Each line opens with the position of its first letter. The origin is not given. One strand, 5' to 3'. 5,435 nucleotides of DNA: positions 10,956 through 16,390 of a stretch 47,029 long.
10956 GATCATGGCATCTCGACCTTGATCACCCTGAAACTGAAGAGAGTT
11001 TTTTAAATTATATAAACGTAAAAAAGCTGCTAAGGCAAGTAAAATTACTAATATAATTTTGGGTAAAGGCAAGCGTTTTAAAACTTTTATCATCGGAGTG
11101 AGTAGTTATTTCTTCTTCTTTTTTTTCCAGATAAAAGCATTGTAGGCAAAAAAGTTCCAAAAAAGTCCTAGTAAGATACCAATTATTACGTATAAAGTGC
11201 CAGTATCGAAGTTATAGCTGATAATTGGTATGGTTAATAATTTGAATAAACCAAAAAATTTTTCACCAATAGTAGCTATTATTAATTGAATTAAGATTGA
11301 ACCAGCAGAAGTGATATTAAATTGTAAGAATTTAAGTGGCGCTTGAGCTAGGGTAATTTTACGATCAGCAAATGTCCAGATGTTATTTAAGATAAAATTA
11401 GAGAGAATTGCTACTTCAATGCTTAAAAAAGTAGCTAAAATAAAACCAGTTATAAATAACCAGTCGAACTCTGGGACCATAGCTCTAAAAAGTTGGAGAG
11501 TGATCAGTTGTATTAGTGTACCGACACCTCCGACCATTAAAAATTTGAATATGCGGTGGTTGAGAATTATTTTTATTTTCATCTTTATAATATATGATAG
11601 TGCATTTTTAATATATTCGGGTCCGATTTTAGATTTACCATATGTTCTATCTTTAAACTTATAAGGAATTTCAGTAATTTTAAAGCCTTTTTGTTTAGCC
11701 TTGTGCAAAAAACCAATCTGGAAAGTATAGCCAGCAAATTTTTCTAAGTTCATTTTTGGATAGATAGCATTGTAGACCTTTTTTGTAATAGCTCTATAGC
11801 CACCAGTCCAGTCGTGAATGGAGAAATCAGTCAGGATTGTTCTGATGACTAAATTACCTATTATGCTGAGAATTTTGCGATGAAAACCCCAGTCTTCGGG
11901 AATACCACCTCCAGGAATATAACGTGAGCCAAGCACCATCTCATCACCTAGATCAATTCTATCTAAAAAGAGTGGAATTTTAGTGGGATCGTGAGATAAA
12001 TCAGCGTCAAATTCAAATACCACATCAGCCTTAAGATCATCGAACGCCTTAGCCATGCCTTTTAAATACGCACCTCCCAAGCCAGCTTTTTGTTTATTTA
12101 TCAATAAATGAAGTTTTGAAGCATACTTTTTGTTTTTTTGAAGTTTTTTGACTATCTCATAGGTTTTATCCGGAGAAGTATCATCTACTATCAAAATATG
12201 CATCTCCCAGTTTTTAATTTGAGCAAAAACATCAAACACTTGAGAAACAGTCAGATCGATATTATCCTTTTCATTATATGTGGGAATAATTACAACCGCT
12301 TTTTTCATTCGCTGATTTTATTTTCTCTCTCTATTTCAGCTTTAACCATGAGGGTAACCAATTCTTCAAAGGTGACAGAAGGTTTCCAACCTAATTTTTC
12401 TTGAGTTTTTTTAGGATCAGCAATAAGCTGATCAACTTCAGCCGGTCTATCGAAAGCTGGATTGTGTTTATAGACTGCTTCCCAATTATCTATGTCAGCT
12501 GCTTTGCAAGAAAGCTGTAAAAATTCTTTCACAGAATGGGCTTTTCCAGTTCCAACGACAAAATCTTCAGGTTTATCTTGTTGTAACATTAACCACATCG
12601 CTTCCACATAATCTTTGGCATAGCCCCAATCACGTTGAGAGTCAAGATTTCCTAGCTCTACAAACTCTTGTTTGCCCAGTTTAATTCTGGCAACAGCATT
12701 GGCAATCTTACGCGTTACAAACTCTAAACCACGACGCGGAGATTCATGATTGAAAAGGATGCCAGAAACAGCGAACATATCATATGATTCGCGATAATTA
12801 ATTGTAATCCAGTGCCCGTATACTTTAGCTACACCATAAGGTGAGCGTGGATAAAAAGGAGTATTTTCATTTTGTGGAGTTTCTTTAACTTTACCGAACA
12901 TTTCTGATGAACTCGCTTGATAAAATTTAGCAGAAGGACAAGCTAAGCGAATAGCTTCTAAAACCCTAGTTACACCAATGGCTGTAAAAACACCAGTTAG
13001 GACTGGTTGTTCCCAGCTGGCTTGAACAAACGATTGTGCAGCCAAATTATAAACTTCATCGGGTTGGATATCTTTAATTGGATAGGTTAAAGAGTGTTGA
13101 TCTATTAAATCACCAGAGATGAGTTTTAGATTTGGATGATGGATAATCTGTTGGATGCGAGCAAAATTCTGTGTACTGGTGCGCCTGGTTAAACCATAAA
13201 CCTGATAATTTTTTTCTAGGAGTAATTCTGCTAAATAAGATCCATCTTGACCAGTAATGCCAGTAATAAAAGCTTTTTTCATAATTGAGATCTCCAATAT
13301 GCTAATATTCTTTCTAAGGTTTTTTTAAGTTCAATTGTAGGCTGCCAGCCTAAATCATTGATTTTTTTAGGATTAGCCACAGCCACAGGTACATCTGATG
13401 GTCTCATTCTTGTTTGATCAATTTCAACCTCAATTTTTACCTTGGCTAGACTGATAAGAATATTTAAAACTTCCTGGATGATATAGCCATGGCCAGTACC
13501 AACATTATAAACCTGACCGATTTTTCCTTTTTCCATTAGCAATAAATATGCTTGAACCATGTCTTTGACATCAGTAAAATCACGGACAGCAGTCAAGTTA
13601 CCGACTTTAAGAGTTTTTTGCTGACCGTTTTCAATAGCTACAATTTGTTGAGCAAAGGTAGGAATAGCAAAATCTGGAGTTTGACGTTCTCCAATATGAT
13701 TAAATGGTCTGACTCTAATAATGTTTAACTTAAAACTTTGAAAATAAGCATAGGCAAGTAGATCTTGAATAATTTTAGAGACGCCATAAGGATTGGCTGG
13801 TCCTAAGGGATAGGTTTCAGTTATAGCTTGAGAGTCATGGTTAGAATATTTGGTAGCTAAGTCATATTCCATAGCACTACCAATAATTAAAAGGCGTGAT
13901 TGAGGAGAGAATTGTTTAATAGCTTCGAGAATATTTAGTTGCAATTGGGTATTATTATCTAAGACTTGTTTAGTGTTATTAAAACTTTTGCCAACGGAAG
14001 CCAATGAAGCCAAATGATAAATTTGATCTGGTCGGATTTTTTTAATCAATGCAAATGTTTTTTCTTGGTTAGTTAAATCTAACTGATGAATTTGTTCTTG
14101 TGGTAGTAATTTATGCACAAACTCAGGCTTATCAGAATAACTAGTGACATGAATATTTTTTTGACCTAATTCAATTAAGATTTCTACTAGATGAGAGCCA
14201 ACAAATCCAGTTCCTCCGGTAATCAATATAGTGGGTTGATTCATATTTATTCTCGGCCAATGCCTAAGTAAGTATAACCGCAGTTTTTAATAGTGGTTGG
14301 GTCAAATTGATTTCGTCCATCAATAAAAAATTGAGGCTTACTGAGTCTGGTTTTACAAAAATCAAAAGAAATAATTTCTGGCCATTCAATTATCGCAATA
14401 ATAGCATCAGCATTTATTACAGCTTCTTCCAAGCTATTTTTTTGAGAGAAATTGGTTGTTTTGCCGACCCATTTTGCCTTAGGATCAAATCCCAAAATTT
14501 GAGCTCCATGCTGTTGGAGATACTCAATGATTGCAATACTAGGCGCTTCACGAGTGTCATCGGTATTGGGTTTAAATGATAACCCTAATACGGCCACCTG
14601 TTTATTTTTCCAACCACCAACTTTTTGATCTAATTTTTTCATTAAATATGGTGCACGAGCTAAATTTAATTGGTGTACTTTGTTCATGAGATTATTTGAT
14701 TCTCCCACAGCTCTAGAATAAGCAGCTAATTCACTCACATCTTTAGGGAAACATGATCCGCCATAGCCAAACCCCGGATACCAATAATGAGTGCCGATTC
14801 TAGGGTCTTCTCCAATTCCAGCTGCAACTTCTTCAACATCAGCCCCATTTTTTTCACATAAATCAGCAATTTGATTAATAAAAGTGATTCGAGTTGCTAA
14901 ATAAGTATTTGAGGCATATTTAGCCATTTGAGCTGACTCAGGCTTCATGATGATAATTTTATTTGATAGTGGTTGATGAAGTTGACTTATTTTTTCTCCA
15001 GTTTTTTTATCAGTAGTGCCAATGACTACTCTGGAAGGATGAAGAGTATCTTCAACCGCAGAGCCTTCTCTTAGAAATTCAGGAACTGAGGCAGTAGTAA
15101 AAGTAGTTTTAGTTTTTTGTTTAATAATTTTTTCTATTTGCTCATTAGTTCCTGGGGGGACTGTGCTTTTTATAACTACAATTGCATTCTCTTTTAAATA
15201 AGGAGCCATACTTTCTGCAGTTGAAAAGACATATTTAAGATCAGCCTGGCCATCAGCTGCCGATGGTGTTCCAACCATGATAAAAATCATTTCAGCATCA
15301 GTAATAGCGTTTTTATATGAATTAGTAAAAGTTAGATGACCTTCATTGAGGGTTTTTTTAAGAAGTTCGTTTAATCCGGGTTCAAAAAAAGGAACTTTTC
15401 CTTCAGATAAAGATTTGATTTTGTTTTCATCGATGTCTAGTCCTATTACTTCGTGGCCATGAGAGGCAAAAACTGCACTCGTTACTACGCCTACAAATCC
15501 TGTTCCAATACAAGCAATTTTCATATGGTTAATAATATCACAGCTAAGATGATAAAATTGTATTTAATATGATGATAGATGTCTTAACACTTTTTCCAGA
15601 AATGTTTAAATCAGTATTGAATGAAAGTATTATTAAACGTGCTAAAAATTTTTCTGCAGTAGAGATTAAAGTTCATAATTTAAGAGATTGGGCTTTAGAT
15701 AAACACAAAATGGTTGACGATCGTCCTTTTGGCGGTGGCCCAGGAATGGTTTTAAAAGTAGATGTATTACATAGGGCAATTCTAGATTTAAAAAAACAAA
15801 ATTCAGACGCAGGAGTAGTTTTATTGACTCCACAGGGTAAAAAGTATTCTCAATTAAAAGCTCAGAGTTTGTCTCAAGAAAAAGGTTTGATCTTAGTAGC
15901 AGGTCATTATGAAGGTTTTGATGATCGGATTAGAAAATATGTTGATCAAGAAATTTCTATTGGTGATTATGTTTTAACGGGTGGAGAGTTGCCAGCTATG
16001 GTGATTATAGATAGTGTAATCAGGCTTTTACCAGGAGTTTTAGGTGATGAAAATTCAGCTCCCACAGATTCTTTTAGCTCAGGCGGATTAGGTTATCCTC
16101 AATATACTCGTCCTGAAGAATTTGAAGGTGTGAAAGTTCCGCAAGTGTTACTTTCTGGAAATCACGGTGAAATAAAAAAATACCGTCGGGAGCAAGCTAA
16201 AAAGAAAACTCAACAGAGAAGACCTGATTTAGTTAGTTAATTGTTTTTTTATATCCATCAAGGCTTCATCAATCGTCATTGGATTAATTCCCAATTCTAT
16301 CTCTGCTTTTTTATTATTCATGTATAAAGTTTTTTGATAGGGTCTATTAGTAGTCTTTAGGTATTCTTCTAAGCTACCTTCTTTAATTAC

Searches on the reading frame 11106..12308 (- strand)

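Call 42: search_protein_families(library=pfam, proteins=[window:11106-12308:-], max_evalue=0.0001)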
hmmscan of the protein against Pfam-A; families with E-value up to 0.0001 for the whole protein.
window:11106-12308:- (400 aa): 2 families
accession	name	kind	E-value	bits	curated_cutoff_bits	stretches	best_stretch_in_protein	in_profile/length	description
PF00535.33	Glycos_transf_2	-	4.2e-25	89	23.3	1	6-180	2-165/168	Glycosyl transferase family 2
PF04138.20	GtrA_DPMS_TM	-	3.6e-15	56.6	26.1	1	255-394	1-117/117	GtrA/DPMS, transmembrane domain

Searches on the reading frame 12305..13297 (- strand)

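Call 42: search_protein_families(library=pfam, proteins=[window:12305-13297:-], max_evalue=0.0001)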
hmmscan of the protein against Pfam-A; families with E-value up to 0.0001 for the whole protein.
window:12305-13297:- (330 aa): 4 families
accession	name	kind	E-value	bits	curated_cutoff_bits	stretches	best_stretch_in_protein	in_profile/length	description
PF16363.11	GDP_Man_Dehyd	-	2.6e-132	441.8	27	1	10-317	1-332/332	GDP-mannose 4,6 dehydratase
PF01370.27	Epimerase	-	2e-72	243.9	20.9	1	10-249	2-240/240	NAD dependent epimerase/dehydratase family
PF04321.23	RmlD_sub_bind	-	9e-09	35.2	27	1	9-178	3-149/287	RmlD substrate binding domain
PF05368.20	NmrA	-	9.6e-05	22.5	27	0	8-75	4-68/298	NmrA-like family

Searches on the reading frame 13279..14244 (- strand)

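Call 42: search_protein_families(library=pfam, proteins=[window:13279-14244:-], max_evalue=0.0001)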
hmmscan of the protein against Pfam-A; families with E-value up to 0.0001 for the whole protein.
window:13279-14244:- (321 aa): 7 families
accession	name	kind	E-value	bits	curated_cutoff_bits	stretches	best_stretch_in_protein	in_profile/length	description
PF16363.11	GDP_Man_Dehyd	-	2.6e-63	214.9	27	1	7-312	1-331/332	GDP-mannose 4,6 dehydratase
PF01370.27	Epimerase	-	5.2e-54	183.6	20.9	1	6-249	1-240/240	NAD dependent epimerase/dehydratase family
PF02719.21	Polysacc_synt_2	-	2.1e-13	50.6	20.2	1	6-112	1-118/293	Polysaccharide biosynthesis protein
PF01073.25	3Beta_HSD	-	1.3e-09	37.9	22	1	7-160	1-153/280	3-beta hydroxysteroid dehydrogenase/isomerase family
PF04321.23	RmlD_sub_bind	-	4.3e-08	33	27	1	5-159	2-131/287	RmlD substrate binding domain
PF07993.18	NAD_binding_4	-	1.2e-06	28.3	20.1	0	8-40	1-35/258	Male sterility protein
PF08659.16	KR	-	5.7e-05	23.6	22.6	1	5-82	2-92/180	KR domain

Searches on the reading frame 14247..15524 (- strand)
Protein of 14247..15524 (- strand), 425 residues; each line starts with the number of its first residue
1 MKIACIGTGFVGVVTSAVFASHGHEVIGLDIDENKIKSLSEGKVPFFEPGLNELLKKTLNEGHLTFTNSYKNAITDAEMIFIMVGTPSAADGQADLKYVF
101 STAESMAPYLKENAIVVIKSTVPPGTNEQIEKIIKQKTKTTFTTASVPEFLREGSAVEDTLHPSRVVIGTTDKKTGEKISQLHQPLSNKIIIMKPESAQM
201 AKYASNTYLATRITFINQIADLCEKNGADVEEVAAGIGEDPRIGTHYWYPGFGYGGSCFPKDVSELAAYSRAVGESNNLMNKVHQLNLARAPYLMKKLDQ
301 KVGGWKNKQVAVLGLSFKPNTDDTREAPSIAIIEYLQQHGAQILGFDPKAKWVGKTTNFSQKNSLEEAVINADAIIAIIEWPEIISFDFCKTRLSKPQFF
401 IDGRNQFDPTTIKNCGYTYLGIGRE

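Call 42: search_protein_families(library=pfam, proteins=[window:14247-15524:-], max_evalue=0.0001)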
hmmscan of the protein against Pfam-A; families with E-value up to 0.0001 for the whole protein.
window:14247-15524:- (425 aa): 5 families
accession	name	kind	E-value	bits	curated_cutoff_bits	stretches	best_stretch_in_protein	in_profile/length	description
PF03721.20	UDPG_MGDP_dh_N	-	1.9e-64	217.2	27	1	1-181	1-186/187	UDP-glucose/GDP-mannose dehydrogenase family, NAD binding domain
PF00984.24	UDPG_MGDP_dh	-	3.7e-33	114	25.4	1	196-287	1-92/94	UDP-glucose/GDP-mannose dehydrogenase family, central domain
PF03720.21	UDPG_MGDP_dh_C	-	1.8e-25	89.7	30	1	311-409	1-103/103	UDP-glucose/GDP-mannose dehydrogenase family, UDP binding domain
PF03446.21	NAD_binding_2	-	4.7e-10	40.1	21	1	2-138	1-111/161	NAD binding domain of 6-phosphogluconate dehydrogenase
PF01210.29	NAD_Gly3P_dh_N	-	6.7e-05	23.4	23.1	0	2-141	1-125/158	NAD-dependent glycerol-3-phosphate dehydrogenase N-terminus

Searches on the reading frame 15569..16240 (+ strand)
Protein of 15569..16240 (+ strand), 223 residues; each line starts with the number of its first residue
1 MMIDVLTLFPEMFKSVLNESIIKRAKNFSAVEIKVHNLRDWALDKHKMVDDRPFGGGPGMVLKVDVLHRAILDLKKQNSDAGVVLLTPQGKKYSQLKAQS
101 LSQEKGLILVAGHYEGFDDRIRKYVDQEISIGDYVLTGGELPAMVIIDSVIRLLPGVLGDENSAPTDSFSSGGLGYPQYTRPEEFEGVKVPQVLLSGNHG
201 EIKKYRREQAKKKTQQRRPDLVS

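Call 42: search_protein_families(library=pfam, proteins=[window:15569-16240:+], max_evalue=0.0001)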
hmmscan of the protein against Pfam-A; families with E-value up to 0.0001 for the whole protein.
window:15569-16240:+ (223 aa): 1 family
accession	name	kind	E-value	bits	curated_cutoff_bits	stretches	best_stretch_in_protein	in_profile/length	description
PF01746.26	tRNA_m1G_MT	-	1.6e-60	204.6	27.3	1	23-219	2-195/195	tRNA (Guanine-1)-methyltransferase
